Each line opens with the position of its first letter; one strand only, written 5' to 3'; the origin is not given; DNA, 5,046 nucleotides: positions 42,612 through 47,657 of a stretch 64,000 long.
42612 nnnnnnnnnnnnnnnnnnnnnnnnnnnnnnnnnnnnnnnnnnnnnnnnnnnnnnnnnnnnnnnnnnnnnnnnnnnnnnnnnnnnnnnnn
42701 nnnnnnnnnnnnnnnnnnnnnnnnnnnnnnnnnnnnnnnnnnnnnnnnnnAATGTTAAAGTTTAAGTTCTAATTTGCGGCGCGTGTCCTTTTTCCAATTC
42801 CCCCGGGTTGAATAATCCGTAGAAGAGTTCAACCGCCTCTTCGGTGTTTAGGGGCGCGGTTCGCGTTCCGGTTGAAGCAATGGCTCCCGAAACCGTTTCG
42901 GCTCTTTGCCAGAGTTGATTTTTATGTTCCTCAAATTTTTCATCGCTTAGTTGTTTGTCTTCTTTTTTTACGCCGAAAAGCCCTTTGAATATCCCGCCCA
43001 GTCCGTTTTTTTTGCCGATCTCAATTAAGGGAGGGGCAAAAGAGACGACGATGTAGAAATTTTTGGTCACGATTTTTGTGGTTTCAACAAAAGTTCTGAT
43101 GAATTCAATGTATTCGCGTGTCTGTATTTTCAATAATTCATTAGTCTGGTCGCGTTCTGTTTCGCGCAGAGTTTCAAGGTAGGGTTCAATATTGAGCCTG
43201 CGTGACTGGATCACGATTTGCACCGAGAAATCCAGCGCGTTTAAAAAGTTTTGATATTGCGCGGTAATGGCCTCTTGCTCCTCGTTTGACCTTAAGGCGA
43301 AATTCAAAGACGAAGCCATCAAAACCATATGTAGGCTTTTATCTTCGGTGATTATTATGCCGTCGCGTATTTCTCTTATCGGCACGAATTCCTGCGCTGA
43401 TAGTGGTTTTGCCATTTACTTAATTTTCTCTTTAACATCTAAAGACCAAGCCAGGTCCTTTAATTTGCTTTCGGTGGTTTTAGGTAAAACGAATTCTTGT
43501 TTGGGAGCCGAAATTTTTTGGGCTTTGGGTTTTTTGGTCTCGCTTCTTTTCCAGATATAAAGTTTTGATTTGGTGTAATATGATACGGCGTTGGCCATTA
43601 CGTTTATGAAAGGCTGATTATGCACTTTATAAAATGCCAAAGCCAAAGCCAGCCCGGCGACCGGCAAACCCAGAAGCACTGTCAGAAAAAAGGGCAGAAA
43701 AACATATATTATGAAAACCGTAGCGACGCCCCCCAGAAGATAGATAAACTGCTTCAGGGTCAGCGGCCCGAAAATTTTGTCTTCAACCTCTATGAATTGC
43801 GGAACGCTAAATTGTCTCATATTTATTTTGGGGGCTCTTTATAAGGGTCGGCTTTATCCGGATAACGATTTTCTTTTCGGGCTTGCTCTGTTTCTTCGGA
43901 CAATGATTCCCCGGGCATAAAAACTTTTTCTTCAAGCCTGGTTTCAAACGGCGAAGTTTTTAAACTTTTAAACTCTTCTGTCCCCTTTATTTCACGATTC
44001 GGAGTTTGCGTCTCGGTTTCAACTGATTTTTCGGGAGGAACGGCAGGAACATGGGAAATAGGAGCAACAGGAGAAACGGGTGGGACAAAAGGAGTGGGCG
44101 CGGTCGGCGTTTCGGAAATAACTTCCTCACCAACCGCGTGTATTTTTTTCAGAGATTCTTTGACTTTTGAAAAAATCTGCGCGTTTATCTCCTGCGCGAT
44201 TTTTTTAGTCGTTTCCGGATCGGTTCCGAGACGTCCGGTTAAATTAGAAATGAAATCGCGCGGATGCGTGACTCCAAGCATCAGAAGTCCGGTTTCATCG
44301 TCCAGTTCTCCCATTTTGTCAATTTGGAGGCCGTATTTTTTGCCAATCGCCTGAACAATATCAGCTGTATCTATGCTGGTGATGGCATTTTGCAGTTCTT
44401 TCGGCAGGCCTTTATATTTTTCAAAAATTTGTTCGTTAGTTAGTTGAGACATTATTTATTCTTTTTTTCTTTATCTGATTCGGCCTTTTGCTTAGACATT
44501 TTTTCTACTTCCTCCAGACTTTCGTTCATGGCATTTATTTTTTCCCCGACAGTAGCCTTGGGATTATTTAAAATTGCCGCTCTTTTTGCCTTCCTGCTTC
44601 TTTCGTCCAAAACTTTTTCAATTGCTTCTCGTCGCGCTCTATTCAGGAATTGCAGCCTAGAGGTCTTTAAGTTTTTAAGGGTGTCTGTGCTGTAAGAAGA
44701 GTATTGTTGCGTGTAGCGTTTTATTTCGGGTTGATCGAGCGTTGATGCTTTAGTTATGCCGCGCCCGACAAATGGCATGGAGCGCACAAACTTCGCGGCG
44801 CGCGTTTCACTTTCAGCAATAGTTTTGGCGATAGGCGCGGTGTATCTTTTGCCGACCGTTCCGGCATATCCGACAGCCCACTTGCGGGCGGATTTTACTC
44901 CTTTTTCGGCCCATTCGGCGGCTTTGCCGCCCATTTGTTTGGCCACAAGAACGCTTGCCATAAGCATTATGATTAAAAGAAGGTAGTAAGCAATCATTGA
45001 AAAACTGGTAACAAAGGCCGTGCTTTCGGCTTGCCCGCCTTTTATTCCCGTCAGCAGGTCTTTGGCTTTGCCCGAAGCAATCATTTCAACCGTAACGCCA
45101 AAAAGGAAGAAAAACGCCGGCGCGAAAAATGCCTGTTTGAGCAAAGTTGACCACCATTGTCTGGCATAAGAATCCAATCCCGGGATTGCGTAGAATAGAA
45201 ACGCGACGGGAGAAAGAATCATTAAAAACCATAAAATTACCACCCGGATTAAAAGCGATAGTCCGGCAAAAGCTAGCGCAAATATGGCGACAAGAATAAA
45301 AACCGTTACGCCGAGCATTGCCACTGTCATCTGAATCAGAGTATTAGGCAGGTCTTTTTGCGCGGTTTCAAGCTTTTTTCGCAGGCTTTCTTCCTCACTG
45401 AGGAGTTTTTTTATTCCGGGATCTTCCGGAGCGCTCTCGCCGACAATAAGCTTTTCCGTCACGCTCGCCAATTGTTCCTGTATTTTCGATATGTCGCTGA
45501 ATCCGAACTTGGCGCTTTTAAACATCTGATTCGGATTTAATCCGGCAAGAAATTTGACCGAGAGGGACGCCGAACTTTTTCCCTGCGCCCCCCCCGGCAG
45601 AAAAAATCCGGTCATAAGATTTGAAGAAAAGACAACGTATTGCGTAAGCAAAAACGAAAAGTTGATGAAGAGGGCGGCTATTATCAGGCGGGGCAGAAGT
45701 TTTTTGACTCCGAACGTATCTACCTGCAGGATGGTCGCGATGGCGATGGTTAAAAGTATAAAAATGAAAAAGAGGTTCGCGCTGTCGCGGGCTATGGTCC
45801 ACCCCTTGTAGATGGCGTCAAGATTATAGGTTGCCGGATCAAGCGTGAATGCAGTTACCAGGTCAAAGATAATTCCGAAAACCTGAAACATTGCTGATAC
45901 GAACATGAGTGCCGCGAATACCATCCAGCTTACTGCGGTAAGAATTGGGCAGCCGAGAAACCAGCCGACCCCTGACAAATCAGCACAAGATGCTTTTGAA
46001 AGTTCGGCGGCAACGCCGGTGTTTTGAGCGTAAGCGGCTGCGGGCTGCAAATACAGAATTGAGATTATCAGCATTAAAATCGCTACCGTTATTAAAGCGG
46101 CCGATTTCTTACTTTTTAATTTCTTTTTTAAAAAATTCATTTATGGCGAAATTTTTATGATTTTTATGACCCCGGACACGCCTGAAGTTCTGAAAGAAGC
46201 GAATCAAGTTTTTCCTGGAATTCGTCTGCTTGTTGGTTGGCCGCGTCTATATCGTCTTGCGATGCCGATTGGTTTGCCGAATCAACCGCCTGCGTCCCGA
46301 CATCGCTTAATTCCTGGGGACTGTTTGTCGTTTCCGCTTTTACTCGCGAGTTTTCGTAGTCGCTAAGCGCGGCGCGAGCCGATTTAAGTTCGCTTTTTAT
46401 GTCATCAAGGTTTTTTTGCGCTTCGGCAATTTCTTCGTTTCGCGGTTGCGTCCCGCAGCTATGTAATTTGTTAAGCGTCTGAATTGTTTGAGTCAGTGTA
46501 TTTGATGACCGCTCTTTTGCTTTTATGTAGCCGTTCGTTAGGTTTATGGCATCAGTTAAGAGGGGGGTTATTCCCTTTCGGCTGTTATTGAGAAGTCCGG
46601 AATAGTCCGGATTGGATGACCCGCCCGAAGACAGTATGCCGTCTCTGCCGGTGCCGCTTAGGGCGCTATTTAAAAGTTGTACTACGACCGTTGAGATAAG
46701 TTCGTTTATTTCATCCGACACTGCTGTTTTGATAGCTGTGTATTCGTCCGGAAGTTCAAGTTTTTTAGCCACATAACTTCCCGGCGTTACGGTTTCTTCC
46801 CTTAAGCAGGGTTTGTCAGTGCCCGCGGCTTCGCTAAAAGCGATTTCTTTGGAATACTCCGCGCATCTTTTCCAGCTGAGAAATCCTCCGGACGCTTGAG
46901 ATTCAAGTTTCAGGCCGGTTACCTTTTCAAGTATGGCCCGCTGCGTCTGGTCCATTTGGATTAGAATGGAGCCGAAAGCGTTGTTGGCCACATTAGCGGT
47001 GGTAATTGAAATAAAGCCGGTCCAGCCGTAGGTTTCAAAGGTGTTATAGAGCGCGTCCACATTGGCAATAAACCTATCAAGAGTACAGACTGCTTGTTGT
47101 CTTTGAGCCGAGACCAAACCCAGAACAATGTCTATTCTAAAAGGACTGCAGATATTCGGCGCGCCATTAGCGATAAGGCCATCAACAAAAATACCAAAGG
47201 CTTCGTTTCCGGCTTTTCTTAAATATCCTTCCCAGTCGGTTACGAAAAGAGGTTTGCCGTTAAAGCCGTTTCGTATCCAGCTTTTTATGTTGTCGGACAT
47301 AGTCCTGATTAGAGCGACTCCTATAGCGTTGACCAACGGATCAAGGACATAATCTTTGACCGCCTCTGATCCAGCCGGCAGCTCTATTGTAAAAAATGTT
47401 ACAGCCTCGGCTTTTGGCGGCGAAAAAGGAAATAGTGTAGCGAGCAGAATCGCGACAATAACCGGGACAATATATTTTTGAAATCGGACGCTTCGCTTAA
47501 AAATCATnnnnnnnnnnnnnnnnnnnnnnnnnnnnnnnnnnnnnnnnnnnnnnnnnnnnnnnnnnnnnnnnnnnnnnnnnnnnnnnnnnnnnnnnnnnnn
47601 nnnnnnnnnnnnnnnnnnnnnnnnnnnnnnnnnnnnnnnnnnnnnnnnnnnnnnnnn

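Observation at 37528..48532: Chromosomal minimal type IV secretion-like gene block next to the replication origin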

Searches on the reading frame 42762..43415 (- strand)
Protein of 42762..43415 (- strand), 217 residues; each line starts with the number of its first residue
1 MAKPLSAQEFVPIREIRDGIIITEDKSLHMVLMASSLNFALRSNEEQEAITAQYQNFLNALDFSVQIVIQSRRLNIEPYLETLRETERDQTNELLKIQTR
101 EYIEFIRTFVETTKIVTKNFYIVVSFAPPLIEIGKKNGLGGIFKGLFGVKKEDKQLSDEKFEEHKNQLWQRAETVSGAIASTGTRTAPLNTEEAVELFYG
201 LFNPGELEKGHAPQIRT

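Call 4: search_protein_families(library=pfam, max_evalue=0.01, proteins=[window:42762-43415:-])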
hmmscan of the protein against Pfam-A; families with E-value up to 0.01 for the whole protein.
window:42762-43415:- (217 aa): 1 family
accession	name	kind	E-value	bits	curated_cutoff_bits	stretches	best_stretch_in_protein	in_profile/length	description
PF11130.14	TraC_F_IV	-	0.00091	18.8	28.1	1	22-206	18-174/375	TraC protein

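Call 7: search_protein_families(library=ncbifam, max_evalue=0.01, proteins=[window:42762-43415:-])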
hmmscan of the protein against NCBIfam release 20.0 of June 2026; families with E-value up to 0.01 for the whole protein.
window:42762-43415:- (217 aa): 4 families
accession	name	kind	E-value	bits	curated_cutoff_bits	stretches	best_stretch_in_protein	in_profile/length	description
NF045975.1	VirB4_plasma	equivalog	1.4e-08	33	590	1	8-124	105-233/894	Mbov_0397 family ICE element conjugal transfer ATPase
NF045971.1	conju_CD1110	equivalog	5.2e-08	31.6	325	1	8-125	2-120/752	VirB4-like conjugal transfer ATPase, CD1110 family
NF041427.1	TrsD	subfamily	0.00065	19.6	200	1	8-125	16-143/201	TrsD/TraD family conjugative transfer protein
TIGR00929.1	VirB4_CagE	subfamily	0.0033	15.7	643.1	1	4-129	5-123/792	VirB4 family type IV secretion/conjugal transfer ATPase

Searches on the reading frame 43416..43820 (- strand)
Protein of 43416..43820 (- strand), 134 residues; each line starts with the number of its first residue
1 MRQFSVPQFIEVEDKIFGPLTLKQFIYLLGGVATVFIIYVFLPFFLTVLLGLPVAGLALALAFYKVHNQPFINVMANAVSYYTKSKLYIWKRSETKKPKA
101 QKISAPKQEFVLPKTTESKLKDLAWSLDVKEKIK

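Call 4: search_protein_families(library=pfam, max_evalue=0.01, proteins=[window:43416-43820:-])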
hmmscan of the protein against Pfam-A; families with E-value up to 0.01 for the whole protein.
window:43416-43820:- (134 aa): 1 family
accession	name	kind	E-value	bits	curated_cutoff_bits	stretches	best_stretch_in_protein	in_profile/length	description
PF12666.12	PrgI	-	1.4e-10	42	27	1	10-86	6-87/91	PrgI family protein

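Call 7: search_protein_families(library=ncbifam, max_evalue=0.01, proteins=[window:43416-43820:-])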
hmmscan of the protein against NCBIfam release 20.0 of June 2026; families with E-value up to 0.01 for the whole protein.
window:43416-43820:- (134 aa): 1 family
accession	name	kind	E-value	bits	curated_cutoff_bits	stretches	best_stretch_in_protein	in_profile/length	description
NF042935.1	SCO6880_fam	subfamily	1.8e-05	23.9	60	1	15-84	12-80/477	SCO6880 family protein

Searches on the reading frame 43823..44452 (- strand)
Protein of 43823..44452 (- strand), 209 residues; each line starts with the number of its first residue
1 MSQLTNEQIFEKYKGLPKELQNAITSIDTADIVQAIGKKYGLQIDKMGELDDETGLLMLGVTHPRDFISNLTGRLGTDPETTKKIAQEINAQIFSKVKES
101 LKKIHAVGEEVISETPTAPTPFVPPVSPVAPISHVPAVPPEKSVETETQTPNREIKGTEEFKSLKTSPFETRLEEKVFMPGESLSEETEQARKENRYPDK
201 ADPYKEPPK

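Call 4: search_protein_families(library=pfam, max_evalue=0.01, proteins=[window:43823-44452:-])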
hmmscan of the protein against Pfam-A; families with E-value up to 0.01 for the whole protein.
window:43823-44452:- (209 aa): 0 families

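Call 7: search_protein_families(library=ncbifam, max_evalue=0.01, proteins=[window:43823-44452:-])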
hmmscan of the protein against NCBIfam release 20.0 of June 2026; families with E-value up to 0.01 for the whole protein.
window:43823-44452:- (209 aa): 0 families

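Call 71: search_solved_structures(query=A9, max_evalue=1)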
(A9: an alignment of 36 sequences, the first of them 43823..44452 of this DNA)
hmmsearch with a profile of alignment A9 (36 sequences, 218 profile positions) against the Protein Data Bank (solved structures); distinct sequences matched with E-value up to 1: 3.
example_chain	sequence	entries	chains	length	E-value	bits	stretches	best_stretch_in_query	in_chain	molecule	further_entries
2dme_A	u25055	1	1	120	0.32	14.4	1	76-138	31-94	PHD finger protein 3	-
1u9p_A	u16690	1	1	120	0.74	13.2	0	78-114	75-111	pArc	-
8g2z_2C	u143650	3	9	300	0.82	13.1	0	62-113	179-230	RIB35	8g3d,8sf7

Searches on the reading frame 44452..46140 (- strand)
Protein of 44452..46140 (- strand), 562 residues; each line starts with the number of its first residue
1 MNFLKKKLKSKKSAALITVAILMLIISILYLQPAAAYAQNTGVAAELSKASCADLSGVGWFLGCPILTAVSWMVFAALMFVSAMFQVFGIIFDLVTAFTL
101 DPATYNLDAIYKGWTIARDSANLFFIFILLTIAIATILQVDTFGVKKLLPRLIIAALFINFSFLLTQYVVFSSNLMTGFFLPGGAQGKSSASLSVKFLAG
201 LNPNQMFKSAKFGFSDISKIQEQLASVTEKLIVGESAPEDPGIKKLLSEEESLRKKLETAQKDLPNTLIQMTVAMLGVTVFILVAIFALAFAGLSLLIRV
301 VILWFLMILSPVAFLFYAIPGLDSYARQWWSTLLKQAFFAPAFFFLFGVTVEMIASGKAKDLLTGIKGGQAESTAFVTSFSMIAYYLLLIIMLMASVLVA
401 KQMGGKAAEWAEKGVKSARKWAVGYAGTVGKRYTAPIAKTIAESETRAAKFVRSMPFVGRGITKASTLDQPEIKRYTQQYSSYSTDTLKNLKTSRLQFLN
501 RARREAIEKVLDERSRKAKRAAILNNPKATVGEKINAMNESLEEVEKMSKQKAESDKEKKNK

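Call 4: search_protein_families(library=pfam, max_evalue=0.01, proteins=[window:44452-46140:-])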
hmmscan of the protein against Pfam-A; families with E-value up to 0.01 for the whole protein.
window:44452-46140:- (562 aa): 0 families

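Call 7: search_protein_families(library=ncbifam, max_evalue=0.01, proteins=[window:44452-46140:-])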
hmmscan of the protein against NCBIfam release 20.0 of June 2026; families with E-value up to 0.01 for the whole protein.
window:44452-46140:- (562 aa): 0 families

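Call 35: search_solved_structures(query=A2, max_evalue=1)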
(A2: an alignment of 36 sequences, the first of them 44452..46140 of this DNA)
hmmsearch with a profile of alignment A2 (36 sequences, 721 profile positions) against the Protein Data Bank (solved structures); distinct sequences matched with E-value up to 1: 15.
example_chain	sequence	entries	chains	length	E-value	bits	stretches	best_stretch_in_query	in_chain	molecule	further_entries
3iyk_A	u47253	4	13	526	0.0015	20.8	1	367-677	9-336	VP5 | Outer capsid protein VP5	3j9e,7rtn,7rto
9hn1_D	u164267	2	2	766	0.002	20.4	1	418-696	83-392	KlebG | Klebicin G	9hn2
8p0a_A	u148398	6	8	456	0.02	17.1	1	457-630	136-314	Structural maintenance of chromosomes protein 1A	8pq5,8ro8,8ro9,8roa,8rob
8ro6_A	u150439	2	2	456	0.02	17.1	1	457-630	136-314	Structural maintenance of chromosomes protein 1A (SMC1A)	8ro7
6yw5_DD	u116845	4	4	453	0.028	16.6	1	457-687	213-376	Mito ribosomal protein S4 | S4 RNA-binding domain-containing protein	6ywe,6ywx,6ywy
6n2y_b2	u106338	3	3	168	0.19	13.8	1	484-565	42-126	ATP synthase subunit b | Bacillus PS3 ATP synthase subunit b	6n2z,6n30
4gnk_E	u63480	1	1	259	0.23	13.6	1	428-611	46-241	1-phosphatidylinositol 4,5-bisphosphate phosphodiesterase beta-3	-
3caz_A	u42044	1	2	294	0.3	13.2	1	427-615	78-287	BAR protein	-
5xy3_D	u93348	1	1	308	0.48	12.5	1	461-536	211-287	Ribosomal protein L5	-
6rzz_u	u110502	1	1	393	0.49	12.5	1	485-592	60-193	Cytoplasmic 60S subunit biogenesis factor REI1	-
5apn_y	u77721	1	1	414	0.49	12.5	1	485-592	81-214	Cytoplasmic 60S subunit biogenesis factor REI1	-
9j0b_R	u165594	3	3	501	0.51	12.4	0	284-344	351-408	Soluble cytochrome b562,P2Y purinoceptor 14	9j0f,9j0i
7uw9_G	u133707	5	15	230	0.6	12.2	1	543-686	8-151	V-type proton ATPase subunit E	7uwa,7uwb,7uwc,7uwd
8glv_AV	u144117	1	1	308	0.64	12.1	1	501-698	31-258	Cilia- and flagella-associated protein 73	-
6n2d_b2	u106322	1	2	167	0.87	11.6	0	501-601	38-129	ATP synthase subunit b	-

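Call 63: search_protein_families(library=pfam, alignment_id=A2, max_evalue=0.01)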
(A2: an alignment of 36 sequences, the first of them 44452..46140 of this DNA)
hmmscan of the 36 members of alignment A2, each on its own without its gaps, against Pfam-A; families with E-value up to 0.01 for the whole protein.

A. member 1, window:44452-46140:- (562 aa): 0 families

B. families by the number of members that match (of 36 scanned): 3 families
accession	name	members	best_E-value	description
PF04610.19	TrbL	11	8.6e-08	TrbL/VirB6 plasmid conjugal transfer protein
PF07544.18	Med9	1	0.0029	RNA polymerase II transcription mediator complex subunit 9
PF24287.1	DUF7475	1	0.0098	Family of unknown function (DUF7475)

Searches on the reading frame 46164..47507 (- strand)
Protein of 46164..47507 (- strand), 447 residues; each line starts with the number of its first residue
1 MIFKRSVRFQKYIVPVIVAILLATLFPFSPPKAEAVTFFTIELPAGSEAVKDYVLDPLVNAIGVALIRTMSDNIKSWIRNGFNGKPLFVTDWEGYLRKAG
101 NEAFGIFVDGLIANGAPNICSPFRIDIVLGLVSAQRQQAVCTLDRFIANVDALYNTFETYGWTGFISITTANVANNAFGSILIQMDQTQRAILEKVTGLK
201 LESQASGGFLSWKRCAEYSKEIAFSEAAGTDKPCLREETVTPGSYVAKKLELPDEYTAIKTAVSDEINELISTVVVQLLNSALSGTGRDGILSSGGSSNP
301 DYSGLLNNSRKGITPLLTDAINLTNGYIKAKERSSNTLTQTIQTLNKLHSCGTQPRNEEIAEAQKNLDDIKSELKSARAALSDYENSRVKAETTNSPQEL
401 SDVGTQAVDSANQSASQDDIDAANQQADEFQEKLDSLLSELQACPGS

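Call 4: search_protein_families(library=pfam, max_evalue=0.01, proteins=[window:46164-47507:-])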
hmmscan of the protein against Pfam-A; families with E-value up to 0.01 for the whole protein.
window:46164-47507:- (447 aa): 0 families

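Call 7: search_protein_families(library=ncbifam, max_evalue=0.01, proteins=[window:46164-47507:-])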
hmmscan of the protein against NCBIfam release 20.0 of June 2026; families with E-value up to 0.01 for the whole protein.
window:46164-47507:- (447 aa): 2 families
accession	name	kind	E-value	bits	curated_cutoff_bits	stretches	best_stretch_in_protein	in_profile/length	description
NF045487.1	ASRP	equivalog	0.0032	16.2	300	1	327-437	126-237/593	archaea-specific SMC-related protein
NF038287.2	Amuc_1100_fam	equivalog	0.0054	16.2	180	1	328-422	32-123/326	Amuc_1100 family pilus-like protein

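Call 36: search_solved_structures(query=A3, max_evalue=1)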
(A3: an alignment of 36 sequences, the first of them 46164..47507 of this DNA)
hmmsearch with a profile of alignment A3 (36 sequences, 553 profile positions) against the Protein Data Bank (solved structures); distinct sequences matched with E-value up to 1: 4.
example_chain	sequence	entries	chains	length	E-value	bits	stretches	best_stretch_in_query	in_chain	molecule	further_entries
6aem_A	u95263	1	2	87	0.14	14.4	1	484-534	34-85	PKD domain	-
9p4n_R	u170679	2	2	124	0.19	13.9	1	458-538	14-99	Dyslexia-associated protein KIAA0319-like protein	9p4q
4zrl_B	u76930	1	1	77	0.46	12.7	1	147-186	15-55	Defective in germ line development protein 3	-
7kpn_Z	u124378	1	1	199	0.72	12.1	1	454-536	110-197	Dyslexia-associated protein KIAA0319-like protein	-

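Call 40: find_homologous_proteins(query=window:46164-47507:-, max_evalue=0.00001)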
Query window:46164-47507:- (447 aa): 11 proteins with E <= 0.00001 among 8000 candidates.
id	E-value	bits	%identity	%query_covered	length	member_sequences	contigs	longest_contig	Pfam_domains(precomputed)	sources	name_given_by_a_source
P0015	3.7e-291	983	100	100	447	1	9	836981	-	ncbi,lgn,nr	ncbi:MAG: hypothetical protein HYY55_03080 [Candidatus Niyogibacteria bacterium]|nr:MAG: hypothetica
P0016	7.4e-143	495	53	99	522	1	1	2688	-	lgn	-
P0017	7.5e-112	392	46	96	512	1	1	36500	-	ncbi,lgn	-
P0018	2.5e-111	391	45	99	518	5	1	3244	-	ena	-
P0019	6.5e-110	386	46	99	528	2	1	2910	-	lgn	-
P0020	1.6e-107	378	46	88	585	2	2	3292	-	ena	-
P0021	4.2e-107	377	45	99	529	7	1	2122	-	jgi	-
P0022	6.3e-106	373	48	89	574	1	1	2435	-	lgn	-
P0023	3.1e-100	354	41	97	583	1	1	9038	-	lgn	-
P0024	1.3e-99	352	41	97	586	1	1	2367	-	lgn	-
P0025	3.2e-11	61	27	54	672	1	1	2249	-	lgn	-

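Call 59: predict_structure(alignment_id=A5)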
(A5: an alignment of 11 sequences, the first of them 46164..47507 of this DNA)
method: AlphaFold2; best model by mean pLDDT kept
length: 447 residues; sequences in the alignment: 11
mean_pLDDT: 53.2   pTM: 0.36
mean pLDDT of the five models: 53.2, 52.3, 52.0, 50.9, 48.5
residues with pLDDT >= 90: 79; 70-90: 45; 50-70: 42; < 50: 281
segments of 3 or more residues with pLDDT < 50: 1-108, 110-112, 114-212, 221-231, 240-243, 249-301
pLDDT, mean of each block of 10 residues (from residue 1): 37 43 34 24 27 27 32 35 33 40 46 44 30 34 48 40 33 31 33 35 36 55 42 57 49 41 39 35 31 36 60 82 95 97 91 81 96 94 91 72 71 85 96 93 69
secondary structure, 60 per line:
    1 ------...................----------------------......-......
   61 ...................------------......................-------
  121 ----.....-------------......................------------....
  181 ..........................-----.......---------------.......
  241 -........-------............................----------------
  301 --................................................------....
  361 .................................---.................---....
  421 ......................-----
elements in order: H7-25 H48-53 H55-79 H92-113 H125-129 H143-164 H177-206 E212-218 E234-240 H242-249 H257-284 H303-350 H357-393 H397-413 H417-442

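Call 64: search_protein_families(library=pfam, alignment_id=A3, max_evalue=0.01)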
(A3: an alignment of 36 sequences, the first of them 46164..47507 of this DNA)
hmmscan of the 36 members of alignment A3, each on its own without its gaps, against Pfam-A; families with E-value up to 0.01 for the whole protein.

A. member 1, window:46164-47507:- (447 aa): 0 families

B. families by the number of members that match (of 36 scanned): 9 families
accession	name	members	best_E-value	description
PF22633.2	F5_F8_type_C_2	3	6.4e-09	NedA-like, galactose-binding domain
PF00754.31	F5_F8_type_C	3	2.8e-07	F5/8 type C domain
PF13290.12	CHB_HEX_C_1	1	5.2e-26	Chitobiase/beta-hexosaminidase C-terminal domain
PF13287.12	Fn3_assoc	1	1.8e-22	Fn3 associated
PF16403.11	Bact_surface_Ig-like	1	3.4e-16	Bacterial surface protein, Ig-like domain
PF13605.11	DUF4141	1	1.3e-05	Domain of unknown function (DUF4141)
PF18795.7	HSM3_N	1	0.0018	DNA mismatch repair protein HSM3, N terminal domain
PF10046.14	BLOC1_2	1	0.0018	Biogenesis of lysosome-related organelles complex-1 subunit 2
PF20009.4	GEVED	1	0.0092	GEVED domain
